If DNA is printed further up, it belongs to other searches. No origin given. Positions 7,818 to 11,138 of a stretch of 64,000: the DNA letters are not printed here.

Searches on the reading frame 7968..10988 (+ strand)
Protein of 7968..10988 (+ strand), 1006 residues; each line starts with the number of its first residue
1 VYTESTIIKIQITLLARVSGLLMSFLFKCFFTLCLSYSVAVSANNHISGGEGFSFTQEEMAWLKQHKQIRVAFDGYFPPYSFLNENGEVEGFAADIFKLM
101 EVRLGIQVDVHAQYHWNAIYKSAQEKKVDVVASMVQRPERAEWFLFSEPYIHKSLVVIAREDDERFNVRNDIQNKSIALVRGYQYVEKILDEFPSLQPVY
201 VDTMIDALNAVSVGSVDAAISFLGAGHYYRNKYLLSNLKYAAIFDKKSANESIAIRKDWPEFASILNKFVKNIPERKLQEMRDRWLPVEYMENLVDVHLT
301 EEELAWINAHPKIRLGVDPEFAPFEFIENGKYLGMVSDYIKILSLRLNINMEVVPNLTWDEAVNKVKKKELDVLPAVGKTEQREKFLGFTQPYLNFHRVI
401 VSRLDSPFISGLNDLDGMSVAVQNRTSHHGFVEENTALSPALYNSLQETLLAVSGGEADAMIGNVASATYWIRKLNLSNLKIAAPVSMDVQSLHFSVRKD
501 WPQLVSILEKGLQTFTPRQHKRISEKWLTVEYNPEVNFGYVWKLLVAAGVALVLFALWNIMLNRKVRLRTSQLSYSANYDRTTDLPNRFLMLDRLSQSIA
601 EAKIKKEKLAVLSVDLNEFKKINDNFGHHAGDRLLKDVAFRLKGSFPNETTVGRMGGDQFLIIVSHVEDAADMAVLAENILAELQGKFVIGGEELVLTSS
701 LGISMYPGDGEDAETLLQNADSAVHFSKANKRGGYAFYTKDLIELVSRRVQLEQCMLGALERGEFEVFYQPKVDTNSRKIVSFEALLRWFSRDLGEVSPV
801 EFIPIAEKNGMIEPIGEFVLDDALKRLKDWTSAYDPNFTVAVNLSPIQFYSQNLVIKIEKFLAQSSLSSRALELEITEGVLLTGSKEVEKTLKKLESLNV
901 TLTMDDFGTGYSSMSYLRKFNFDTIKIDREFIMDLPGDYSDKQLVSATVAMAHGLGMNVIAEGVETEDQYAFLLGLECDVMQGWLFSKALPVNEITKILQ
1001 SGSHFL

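Call 63: search_protein_families(library=pfam, proteins=[window:7968-10988:+], max_evalue=0.001)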
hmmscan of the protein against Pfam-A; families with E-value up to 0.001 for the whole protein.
window:7968-10988:+ (1006 aa): 5 families
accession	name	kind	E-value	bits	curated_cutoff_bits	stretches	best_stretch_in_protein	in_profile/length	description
PF00563.25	EAL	-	1e-72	244.8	31.3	1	759-988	7-235/236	EAL domain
PF00497.25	SBP_bac_3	-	1.1e-52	177.7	26.4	2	69-286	1-130/132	Bacterial extracellular solute-binding proteins, family 3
PF00990.26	GGDEF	-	8e-41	139.9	23.8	1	577-732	1-159/161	Diguanylate cyclase, GGDEF domain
PF10613.14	Lig_chan-Glu_bd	-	1e-05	26.1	30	0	83-161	22-113/115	Ligated ion channel L-glutamate- and glycine-binding site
PF12974.12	Phosphonate-bd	-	3.9e-05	23.6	27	0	389-501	73-201/242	ABC transporter, phosphonate, periplasmic substrate-binding protein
